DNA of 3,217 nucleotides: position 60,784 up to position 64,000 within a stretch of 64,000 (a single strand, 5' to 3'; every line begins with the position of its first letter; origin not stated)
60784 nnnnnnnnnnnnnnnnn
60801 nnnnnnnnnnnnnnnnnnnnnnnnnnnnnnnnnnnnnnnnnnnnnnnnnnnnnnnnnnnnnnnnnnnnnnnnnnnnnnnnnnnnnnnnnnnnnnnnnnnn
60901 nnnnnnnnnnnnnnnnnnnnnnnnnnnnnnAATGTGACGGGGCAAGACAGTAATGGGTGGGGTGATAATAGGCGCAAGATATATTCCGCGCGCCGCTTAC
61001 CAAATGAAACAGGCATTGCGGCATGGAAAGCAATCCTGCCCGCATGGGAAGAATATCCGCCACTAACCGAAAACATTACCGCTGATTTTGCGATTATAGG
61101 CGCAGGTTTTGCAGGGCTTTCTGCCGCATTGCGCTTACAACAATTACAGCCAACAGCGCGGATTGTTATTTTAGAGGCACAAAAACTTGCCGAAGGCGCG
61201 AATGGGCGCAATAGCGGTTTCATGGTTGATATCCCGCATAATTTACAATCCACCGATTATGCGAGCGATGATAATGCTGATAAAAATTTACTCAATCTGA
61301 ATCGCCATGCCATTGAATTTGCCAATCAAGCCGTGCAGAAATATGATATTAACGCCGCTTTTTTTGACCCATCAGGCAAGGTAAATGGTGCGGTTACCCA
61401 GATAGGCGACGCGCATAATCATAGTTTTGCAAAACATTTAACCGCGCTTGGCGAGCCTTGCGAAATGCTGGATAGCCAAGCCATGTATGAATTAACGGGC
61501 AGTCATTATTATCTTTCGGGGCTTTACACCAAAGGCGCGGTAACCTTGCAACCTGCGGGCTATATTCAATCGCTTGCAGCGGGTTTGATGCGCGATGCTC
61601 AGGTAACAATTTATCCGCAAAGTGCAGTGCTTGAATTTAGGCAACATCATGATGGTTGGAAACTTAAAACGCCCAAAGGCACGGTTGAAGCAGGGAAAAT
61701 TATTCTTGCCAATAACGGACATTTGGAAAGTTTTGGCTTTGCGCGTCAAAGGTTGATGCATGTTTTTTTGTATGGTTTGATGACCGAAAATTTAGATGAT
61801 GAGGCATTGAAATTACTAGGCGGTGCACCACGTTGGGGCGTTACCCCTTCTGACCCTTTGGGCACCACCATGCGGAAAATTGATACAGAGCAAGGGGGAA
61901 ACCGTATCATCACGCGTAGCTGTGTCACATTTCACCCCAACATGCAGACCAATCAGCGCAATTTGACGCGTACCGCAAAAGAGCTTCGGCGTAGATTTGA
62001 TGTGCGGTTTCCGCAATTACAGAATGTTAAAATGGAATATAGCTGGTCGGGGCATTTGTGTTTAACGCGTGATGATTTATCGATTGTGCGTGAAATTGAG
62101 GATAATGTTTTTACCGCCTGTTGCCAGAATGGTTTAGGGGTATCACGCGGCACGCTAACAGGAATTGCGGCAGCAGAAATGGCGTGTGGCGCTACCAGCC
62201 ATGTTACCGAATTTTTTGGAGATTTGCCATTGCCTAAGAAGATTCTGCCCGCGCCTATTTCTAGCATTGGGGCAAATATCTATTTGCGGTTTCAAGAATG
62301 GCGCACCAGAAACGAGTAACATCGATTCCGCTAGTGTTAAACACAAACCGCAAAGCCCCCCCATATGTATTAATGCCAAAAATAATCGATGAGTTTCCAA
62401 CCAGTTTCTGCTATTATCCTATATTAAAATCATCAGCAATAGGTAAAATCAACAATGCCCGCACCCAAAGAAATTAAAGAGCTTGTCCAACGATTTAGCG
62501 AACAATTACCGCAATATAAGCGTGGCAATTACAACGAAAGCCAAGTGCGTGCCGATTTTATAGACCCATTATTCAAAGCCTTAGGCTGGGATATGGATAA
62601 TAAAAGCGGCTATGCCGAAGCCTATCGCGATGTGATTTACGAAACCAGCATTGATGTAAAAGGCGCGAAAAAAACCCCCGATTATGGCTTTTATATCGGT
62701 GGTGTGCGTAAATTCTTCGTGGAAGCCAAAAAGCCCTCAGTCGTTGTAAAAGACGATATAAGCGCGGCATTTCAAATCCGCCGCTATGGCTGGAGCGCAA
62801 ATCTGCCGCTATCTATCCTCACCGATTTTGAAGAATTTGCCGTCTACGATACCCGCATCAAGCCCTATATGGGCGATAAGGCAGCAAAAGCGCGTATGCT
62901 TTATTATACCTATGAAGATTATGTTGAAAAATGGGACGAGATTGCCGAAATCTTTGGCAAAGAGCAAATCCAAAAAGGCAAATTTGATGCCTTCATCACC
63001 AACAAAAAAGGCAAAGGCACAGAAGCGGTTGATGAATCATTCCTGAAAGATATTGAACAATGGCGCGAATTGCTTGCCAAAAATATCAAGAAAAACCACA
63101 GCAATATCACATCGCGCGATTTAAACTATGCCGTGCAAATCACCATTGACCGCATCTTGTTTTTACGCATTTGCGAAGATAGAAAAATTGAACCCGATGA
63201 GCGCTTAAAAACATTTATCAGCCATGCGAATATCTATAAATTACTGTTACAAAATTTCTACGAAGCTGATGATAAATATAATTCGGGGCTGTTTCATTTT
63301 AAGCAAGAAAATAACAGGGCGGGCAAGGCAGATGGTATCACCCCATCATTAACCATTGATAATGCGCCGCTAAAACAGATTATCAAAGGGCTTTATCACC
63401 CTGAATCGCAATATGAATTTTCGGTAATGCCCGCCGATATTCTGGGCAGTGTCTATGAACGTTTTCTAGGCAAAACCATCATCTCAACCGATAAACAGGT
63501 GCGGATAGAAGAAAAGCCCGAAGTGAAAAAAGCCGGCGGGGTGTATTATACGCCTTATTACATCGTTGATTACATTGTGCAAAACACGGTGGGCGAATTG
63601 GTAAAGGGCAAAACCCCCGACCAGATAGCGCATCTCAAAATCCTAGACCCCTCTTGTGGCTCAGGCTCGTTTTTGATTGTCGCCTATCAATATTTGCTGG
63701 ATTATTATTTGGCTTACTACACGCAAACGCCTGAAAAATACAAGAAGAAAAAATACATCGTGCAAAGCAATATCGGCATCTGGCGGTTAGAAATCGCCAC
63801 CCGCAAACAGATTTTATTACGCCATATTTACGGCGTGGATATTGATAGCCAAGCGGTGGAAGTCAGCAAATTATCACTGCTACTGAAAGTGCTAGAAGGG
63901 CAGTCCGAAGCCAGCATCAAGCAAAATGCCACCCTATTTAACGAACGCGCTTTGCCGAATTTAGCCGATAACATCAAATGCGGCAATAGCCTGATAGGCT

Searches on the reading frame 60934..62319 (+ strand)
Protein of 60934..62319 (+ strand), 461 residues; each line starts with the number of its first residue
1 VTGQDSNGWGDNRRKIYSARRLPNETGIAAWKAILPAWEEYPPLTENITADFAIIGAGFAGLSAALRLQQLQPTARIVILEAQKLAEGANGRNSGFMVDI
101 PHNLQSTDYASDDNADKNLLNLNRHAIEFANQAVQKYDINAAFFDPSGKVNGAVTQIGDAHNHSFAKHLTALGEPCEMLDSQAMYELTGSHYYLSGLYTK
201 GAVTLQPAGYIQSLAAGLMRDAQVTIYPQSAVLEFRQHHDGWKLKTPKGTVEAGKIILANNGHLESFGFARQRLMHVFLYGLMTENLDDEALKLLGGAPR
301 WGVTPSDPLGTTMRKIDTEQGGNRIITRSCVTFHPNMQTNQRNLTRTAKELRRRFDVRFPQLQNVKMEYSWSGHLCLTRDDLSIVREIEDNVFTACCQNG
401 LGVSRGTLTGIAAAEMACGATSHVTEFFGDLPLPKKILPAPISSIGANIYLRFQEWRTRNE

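Call 4: search_protein_families(library=pfam, proteins=[window:60934-62319:+])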
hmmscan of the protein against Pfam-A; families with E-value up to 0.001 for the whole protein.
window:60934-62319:+ (461 aa): 7 families
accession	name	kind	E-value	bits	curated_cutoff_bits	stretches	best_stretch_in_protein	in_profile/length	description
PF01266.30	DAO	-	1.2e-41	143.9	27.9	1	51-416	1-353/353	FAD dependent oxidoreductase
PF00890.30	FAD_binding_2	-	1.8e-05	24.5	20.4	1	51-137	1-82/414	FAD binding domain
PF13738.12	Pyr_redox_3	-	3.8e-05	23.5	30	0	54-86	2-33/305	Pyridine nucleotide-disulphide oxidoreductase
PF07992.20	Pyr_redox_2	-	5.2e-05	23.2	26.1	1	51-87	2-31/291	Pyridine nucleotide-disulphide oxidoreductase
PF01946.23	Thi4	-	0.00025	20.8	26.2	1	44-89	12-55/235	Thi4 family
PF13454.12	NAD_binding_9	-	0.00029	21.3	21.8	0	53-88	1-38/155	FAD-NAD(P)-binding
PF13450.12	NAD_binding_8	-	0.00052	20.7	21.9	0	54-83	1-28/68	NAD(P)-binding Rossmann-like domain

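Call 7: search_protein_families(library=ncbifam, proteins=[window:60934-62319:+])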
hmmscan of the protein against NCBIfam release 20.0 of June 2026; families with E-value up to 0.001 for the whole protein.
window:60934-62319:+ (461 aa): 15 families
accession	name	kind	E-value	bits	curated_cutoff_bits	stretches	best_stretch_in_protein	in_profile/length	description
NF050086.1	pipecolate_AmaA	exception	1.7e-42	145.5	600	1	30-418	6-381/425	L-pipecolate oxidase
TIGR03329.1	Phn_aa_oxid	hypoth_equivalog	5.4e-30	104.6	632.8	1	40-424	15-398/460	putative aminophosphonate oxidoreductase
NF002480.1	PRK01747.1-1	equivalog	9.6e-15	54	540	1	43-268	242-456/645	bifunctional tRNA (5-methylaminomethyl-2-thiouridine)(34)-methyltransferase MnmC2/FAD-dependent 5-carboxymethylaminomethyl-2-thiouridine(34)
TIGR03197.1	MnmC_Cterm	equivalog_domain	3.5e-14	52.7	174.2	1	52-269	2-208/400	FAD-dependent 5-carboxymethylaminomethyl-2-thiouridine(34) oxidoreductase MnmC1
TIGR03364.1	HpnW_proposed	hypoth_equivalog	1.5e-10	40.7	285.1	1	51-263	2-196/365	TIGR03364 family FAD-dependent oxidoreductase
TIGR02352.1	thiamin_ThiO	equivalog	1.8e-07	30.6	250.8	1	53-260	2-203/351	glycine oxidase ThiO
NF008726.1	PRK11728.1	equivalog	2.3e-06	26.7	299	1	51-97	2-49/389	L-2-hydroxyglutarate oxidase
NF008841.0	PRK11883.1-1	equivalog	3.9e-06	26.1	517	1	50-83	4-38/453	protoporphyrinogen oxidase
TIGR01789.1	lycopene_cycl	equivalog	9.8e-06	24.9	215.2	1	51-101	1-50/370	lycopene beta-cyclase CrtY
TIGR01373.1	soxB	subfamily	7.3e-05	21.8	529.45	0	36-96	20-77/407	sarcosine oxidase subunit beta family protein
TIGR01813.1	flavo_cyto_c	subfamily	8.8e-05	21.4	285.45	1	53-112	3-61/444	flavocytochrome c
TIGR00275.1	TIGR00275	subfamily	9.8e-05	21.3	183.8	0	53-84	2-31/401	aminoacetone oxidase family FAD-binding enzyme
NF006567.0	PRK09077.1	equivalog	0.00047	18.5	629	1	46-111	5-67/537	L-aspartate oxidase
NF002481.1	PRK01747.1-2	equivalog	0.00048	19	600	1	37-98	226-286/611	bifunctional tRNA (5-methylaminomethyl-2-thiouridine)(34)-methyltransferase MnmC2/FAD-dependent 5-carboxymethylaminomethyl-2-thiouridine(34)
NF009477.0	PRK12843.1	equivalog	0.00056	18.5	758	1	42-134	9-98/578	FAD-dependent oxidoreductase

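Call 26: search_solved_structures(query=window:60934-62319:+, max_evalue=1e-10)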
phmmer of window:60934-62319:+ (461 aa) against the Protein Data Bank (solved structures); distinct sequences matched with E-value up to 1e-10: 0.

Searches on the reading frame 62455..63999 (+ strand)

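Call 47: search_protein_families(library=pfam, proteins=[window:62455-63999:+], max_evalue=0.00001)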
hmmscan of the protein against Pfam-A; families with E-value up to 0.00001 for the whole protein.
window:62455-63999:+ (515 aa): 4 families
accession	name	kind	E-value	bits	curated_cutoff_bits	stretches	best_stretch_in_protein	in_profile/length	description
PF20473.4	MmeI_Mtase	-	1.4e-13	51.1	27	1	389-513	16-118/259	MmeI, DNA-methyltransferase domain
PF04313.20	HSDR_N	-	2.5e-11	44.3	25.1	1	25-134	1-193/198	Type I restriction enzyme R protein N terminus (HSDR_N)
PF02384.22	N6_Mtase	-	2.2e-09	37.5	20.4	1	328-497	4-118/311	N-6 DNA Methylase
PF07669.17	Eco57I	-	5.3e-07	30.3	25.3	0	457-506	2-45/171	Eco57I restriction-modification methylase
